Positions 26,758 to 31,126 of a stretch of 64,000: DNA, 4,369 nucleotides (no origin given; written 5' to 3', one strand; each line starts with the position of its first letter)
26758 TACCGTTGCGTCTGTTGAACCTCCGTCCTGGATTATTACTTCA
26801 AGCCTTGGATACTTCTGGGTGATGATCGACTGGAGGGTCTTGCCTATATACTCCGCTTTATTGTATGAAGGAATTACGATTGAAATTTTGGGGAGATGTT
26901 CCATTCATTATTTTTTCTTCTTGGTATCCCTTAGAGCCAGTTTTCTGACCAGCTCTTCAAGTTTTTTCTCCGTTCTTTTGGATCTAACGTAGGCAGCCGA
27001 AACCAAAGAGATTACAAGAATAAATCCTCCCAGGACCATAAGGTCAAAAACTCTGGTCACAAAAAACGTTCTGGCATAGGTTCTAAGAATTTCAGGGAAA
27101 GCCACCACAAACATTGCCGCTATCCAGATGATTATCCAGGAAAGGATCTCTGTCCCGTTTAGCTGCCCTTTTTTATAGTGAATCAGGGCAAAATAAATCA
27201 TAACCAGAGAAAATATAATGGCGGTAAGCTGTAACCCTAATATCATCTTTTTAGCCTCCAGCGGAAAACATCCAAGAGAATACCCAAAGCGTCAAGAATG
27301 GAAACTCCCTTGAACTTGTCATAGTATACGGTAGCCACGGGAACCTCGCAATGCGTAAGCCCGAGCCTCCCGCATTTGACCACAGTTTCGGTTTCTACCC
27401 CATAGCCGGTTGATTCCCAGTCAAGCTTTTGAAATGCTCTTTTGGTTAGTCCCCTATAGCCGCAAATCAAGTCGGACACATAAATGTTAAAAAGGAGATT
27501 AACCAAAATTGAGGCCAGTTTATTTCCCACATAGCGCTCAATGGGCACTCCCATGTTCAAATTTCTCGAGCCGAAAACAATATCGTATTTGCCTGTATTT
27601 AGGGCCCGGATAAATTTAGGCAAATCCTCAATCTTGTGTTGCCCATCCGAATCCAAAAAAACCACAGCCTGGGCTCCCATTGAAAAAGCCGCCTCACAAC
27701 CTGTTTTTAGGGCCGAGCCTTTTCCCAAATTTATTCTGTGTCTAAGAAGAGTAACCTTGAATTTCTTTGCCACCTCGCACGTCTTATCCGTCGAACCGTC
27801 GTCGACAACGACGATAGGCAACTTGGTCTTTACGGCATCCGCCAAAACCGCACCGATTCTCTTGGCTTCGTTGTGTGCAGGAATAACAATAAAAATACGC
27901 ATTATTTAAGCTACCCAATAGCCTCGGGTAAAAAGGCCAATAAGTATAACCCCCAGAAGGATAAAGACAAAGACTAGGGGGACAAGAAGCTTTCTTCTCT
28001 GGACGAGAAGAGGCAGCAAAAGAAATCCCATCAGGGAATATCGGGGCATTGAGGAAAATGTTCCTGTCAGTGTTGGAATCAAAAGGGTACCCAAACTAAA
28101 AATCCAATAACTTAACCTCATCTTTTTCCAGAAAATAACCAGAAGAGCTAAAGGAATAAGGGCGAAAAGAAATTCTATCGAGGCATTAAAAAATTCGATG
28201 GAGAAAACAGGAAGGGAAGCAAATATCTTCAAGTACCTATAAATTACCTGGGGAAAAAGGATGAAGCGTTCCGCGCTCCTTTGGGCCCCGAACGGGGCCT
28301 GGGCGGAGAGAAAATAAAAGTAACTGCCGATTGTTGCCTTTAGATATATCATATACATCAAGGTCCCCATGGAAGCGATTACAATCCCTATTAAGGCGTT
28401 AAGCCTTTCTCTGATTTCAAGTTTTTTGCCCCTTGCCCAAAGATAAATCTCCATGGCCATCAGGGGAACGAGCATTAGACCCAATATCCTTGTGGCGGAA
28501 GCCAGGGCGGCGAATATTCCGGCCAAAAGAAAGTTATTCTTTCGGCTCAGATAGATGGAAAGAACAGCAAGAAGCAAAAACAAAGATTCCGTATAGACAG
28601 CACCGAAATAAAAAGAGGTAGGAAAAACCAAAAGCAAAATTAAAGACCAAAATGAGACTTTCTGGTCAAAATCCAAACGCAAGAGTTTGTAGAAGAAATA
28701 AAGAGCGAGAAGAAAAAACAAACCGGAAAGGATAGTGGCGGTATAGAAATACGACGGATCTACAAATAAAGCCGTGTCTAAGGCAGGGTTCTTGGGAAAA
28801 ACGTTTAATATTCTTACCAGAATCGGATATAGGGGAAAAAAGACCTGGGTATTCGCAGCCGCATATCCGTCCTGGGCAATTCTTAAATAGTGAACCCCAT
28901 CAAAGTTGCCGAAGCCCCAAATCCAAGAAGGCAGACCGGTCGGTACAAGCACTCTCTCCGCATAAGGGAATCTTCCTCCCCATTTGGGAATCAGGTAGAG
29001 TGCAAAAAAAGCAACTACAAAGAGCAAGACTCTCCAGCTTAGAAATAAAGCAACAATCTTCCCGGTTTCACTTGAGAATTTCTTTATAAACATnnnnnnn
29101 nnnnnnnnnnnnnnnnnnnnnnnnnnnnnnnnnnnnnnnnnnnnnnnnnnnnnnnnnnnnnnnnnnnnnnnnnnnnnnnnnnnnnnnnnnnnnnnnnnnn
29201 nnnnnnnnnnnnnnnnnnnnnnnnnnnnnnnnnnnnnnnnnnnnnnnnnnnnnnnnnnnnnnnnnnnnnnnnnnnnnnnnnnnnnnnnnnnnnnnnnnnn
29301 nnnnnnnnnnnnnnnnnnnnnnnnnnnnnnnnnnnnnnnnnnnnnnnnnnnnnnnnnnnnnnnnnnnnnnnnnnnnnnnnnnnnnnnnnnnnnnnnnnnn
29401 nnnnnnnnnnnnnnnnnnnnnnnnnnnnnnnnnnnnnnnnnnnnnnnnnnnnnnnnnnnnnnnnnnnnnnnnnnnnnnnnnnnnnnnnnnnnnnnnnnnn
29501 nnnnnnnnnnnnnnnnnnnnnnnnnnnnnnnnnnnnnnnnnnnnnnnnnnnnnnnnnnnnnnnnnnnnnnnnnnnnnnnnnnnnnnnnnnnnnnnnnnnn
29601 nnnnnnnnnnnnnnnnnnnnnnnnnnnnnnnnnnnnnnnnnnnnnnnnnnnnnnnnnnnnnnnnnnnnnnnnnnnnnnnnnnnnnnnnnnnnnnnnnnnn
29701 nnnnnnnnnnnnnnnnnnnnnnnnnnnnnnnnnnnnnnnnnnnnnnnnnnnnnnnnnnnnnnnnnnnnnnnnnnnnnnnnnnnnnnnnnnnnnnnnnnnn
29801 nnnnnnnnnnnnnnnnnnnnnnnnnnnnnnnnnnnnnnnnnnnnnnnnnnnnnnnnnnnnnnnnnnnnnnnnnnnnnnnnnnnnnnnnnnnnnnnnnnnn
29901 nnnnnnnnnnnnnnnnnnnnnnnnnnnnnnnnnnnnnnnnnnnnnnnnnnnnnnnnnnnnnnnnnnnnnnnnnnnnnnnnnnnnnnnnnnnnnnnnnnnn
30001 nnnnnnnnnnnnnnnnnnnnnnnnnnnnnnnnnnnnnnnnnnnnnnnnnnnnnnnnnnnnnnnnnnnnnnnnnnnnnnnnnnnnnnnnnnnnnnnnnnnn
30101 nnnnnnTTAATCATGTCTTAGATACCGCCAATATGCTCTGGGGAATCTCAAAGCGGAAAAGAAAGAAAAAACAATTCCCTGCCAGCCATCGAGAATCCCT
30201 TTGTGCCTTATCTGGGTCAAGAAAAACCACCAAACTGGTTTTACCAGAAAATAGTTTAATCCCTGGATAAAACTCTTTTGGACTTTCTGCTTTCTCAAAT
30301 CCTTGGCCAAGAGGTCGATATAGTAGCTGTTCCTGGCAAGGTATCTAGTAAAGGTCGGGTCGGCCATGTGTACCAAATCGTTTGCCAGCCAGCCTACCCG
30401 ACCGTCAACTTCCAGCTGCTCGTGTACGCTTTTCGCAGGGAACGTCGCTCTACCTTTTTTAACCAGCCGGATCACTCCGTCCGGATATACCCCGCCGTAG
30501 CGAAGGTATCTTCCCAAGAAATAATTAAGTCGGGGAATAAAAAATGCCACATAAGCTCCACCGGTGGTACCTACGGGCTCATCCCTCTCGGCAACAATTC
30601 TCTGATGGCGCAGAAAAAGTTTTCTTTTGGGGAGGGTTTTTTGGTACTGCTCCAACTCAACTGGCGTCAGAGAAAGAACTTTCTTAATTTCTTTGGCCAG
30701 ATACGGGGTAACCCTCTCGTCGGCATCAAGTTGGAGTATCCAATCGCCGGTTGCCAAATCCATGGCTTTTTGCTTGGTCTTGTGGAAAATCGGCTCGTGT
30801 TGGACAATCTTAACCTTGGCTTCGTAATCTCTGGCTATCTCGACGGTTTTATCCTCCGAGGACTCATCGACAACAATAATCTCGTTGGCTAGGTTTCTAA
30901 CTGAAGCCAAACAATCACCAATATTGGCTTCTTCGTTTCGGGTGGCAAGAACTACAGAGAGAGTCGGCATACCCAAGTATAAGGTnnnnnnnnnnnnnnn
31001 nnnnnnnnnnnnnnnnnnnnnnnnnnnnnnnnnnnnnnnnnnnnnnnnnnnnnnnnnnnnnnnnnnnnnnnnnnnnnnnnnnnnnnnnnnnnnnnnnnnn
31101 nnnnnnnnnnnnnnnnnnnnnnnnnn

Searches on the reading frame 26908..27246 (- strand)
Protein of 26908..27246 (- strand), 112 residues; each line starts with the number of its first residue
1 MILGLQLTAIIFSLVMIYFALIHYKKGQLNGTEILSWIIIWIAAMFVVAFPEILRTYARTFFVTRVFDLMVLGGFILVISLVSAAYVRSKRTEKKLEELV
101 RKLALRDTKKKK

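Call 17: search_protein_families(library=ncbifam, proteins=[window:26908-27246:-], max_evalue=0.01)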
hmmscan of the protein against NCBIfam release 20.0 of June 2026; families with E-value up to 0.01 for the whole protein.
window:26908-27246:- (112 aa): 0 families

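Call 50: search_protein_families(library=pfam, proteins=[window:26908-27246:-], max_evalue=0.01)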
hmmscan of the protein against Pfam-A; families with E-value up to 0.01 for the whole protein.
window:26908-27246:- (112 aa): 1 family
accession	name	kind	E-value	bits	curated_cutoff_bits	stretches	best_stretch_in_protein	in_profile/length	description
PF10066.14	DUF2304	-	1.9e-18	67.1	25.5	1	5-107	2-104/106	Uncharacterized conserved protein (DUF2304)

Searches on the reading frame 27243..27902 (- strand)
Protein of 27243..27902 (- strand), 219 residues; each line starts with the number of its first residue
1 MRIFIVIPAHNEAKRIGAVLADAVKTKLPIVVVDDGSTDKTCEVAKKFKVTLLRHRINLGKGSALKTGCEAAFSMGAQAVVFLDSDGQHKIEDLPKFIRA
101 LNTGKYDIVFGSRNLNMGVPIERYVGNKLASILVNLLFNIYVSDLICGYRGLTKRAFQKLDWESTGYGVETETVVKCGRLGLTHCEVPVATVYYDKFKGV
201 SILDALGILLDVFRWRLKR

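Call 9: search_protein_families(library=pfam, proteins=[window:27243-27902:-], max_evalue=0.001)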
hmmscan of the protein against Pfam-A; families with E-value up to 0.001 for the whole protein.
window:27243-27902:- (219 aa): 2 families
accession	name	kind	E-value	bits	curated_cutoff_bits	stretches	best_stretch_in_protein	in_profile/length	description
PF00535.33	Glycos_transf_2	-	6.7e-27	94.9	23.3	1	5-160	2-167/168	Glycosyl transferase family 2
PF13641.12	Glyco_tranf_2_3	-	3.2e-05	24.5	27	1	3-109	3-119/230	Glycosyltransferase like family 2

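Call 17: search_protein_families(library=ncbifam, proteins=[window:27243-27902:-], max_evalue=0.01)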
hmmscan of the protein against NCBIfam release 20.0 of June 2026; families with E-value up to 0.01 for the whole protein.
window:27243-27902:- (219 aa): 18 families
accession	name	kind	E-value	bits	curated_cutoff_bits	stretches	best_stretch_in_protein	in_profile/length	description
NF058614.1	PPMAGASynPpgS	equivalog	4.4e-34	117.9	370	1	3-213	2-220/226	polyprenyl-phospho-N-acetylgalactosaminyl synthase PpgS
TIGR04182.1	glyco_TIGR04182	equivalog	8.9e-28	97.5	325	1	4-190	3-189/293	S-layer glycoprotein N-glycosyltransferase AglJ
NF041391.1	DPhHxTase_Halo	equivalog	6.8e-16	57.9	375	1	9-206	3-195/213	dolichyl-phosphate hexose transferase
NF047588.1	GlcsyltransPgfSStrep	equivalog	2e-12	46.9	500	1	1-160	1-167/308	glycosyltransferase PgfS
TIGR03965.1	mycofact_glyco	equivalog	3.3e-11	42.7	280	1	4-92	77-170/467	mycofactocin biosynthesis glycosyltransferase MftF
TIGR04283.1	glyco_like_mftF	equivalog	3.1e-10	40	182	1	5-101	3-97/221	TIGR04283 family arsenosugar biosynthesis glycosyltransferase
TIGR03469.1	HpnB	hypoth_equivalog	1.2e-08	34.4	379.25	1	3-109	46-168/386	hopene-associated glycosyltransferase HpnB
NF010496.0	PRK13915.1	equivalog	1.4e-08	34.1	262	1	2-175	32-224/307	glucosyl-3-phosphoglycerate synthase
NF041875.1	EPS_EpsD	equivalog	2.3e-08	33.8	370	1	5-112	3-115/325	exopolysaccharide biosynthesis glycosyltransferase EpsD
TIGR03937.1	PgaC_IcaA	equivalog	6e-08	32.1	422.3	1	3-86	47-135/407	poly-beta-1,6-N-acetyl-D-glucosamine synthase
TIGR01556.1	rhamnosyltran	subfamily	1.3e-07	31.1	200.55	1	14-109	8-106/281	rhamnosyltransferase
NF041865.1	EpsU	equivalog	2.4e-06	26.8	700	1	4-105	42-151/394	exopolysaccharide biosynthesis GT2 family glycosyltransferase EpsU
NF007986.1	PRK10714.1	equivalog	2.8e-06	26.6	529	1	3-139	8-147/316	undecaprenyl-phosphate 4-deoxy-4-formamido-L-arabinose transferase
NF047683.1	TeichurnBiosyTuaG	equivalog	3.3e-06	26.9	400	1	3-125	8-137/252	teichuronic acid biosynthesis protein TuaG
NF007482.0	PRK10073.1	equivalog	4.5e-06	25.9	423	1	3-90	8-99/334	glycosyltransferase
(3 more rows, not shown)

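Call 46: search_solved_structures(query=window:27243-27902:-, max_evalue=0.001)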
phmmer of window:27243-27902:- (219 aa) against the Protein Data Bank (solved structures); distinct sequences matched with E-value up to 0.001: 7.
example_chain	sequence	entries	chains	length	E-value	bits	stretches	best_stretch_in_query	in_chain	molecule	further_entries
5mlz_A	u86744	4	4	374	1.1e-10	44.9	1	1-215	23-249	Dolichol monophosphate mannose synthase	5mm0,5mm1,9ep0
5tze_C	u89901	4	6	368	8.7e-05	25.6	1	1-99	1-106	Glycosyl transferase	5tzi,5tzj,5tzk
9bhc_C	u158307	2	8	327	0.00014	24.9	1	2-150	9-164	Undecaprenyl-phosphate 4-deoxy-4-formamido-L-arabinose transferase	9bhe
8vxh_A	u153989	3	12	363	0.00018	24.5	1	2-150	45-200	Undecaprenyl-phosphate 4-deoxy-4-formamido-L-arabinose transferase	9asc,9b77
5tz8_A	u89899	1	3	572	0.00018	24.5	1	1-97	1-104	Glycosyl transferase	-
2z87_A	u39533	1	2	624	0.00055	23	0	3-68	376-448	Chondroitin synthase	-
2z86_A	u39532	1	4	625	0.00055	22.9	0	3-68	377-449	Chondroitin synthase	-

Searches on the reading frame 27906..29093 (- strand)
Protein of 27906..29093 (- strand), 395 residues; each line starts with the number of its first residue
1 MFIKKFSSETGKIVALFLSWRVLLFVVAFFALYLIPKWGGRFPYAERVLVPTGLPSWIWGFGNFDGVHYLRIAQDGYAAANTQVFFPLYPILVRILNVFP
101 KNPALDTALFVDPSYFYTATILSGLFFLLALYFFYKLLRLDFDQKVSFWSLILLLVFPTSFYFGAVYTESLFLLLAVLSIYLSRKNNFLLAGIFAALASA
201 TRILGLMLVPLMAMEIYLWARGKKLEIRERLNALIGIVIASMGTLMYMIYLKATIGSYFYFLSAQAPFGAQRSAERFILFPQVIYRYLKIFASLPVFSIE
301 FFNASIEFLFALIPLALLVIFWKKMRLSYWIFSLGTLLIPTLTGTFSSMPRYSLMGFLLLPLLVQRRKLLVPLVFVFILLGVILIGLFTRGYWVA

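Call 9: search_protein_families(library=pfam, proteins=[window:27906-29093:-], max_evalue=0.001)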
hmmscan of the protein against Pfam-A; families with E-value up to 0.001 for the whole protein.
window:27906-29093:- (395 aa): 1 family
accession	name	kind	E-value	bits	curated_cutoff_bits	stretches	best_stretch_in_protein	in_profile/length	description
PF04188.19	Mannosyl_trans2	-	5.9e-11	42.8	22.4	1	56-243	53-239/443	Mannosyltransferase (PIG-V)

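Call 17: search_protein_families(library=ncbifam, proteins=[window:27906-29093:-], max_evalue=0.01)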
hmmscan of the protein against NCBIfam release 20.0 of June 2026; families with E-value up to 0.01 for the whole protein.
window:27906-29093:- (395 aa): 0 families

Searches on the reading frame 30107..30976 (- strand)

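Call 9: search_protein_families(library=pfam, proteins=[window:30107-30976:-], max_evalue=0.001)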
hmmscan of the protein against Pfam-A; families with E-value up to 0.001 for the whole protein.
window:30107-30976:- (289 aa): 3 families
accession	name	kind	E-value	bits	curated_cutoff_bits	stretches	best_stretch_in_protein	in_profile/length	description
PF00535.33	Glycos_transf_2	-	2.2e-18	67.2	23.3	1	7-98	1-100/168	Glycosyl transferase family 2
PF13704.12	Glyco_tranf_2_4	-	3.5e-08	34.3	27.5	1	13-87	1-82/98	Glycosyl transferase family 2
PF13641.12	Glyco_tranf_2_3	-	0.00092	19.7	27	0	4-101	1-111/230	Glycosyltransferase like family 2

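Call 17: search_protein_families(library=ncbifam, proteins=[window:30107-30976:-], max_evalue=0.01)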
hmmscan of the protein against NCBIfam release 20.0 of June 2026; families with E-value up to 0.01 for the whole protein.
window:30107-30976:- (289 aa): 17 families
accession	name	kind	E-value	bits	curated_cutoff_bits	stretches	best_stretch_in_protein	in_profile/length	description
TIGR04283.1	glyco_like_mftF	equivalog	2.3e-13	50.2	182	1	6-129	1-125/221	TIGR04283 family arsenosugar biosynthesis glycosyltransferase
TIGR04195.1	S_glycosyl_SunS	equivalog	1.7e-11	43.7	350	1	3-100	56-154/421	SunS family peptide S-glycosyltransferase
NF010496.0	PRK13915.1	equivalog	5.8e-09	35.4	262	1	5-86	32-126/307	glucosyl-3-phosphoglycerate synthase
NF007482.0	PRK10073.1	equivalog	1.9e-08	33.7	423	1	4-96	6-105/334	glycosyltransferase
TIGR04182.1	glyco_TIGR04182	equivalog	1e-07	31.6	325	1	7-101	3-94/293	S-layer glycoprotein N-glycosyltransferase AglJ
NF045692.1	OglycostaseCruG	equivalog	2.3e-05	23.5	600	1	5-97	42-148/386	2'-O-glycosyltransferase CruG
NF041391.1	DPhHxTase_Halo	equivalog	3.3e-05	23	375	1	11-87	2-79/213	dolichyl-phosphate hexose transferase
TIGR03965.1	mycofact_glyco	equivalog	5.5e-05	22.2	280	1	4-62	74-138/467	mycofactocin biosynthesis glycosyltransferase MftF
NF041875.1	EPS_EpsD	equivalog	6.9e-05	22.4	370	1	6-95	1-98/325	exopolysaccharide biosynthesis glycosyltransferase EpsD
NF058614.1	PPMAGASynPpgS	equivalog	0.0001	21.8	370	1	8-60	4-54/226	polyprenyl-phospho-N-acetylgalactosaminyl synthase PpgS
NF038302.1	EPS_HpsE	equivalog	0.00012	21.2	300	1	8-88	5-98/307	hormogonium polysaccharide biosynthesis glycosyltransferase HpsE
TIGR03937.1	PgaC_IcaA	equivalog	0.00017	20.7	422.3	1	3-87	44-136/407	poly-beta-1,6-N-acetyl-D-glucosamine synthase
NF050050.1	ProtGlycPglI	equivalog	0.00021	20.8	500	1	3-90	1-97/306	GalNAc(5)-diNAcBac-PP-undecaprenol beta-1,3-glucosyltransferase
TIGR03469.1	HpnB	hypoth_equivalog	0.00022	20.4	379.25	1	3-57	43-101/386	hopene-associated glycosyltransferase HpnB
NF047683.1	TeichurnBiosyTuaG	equivalog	0.00023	20.9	400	1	4-91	6-101/252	teichuronic acid biosynthesis protein TuaG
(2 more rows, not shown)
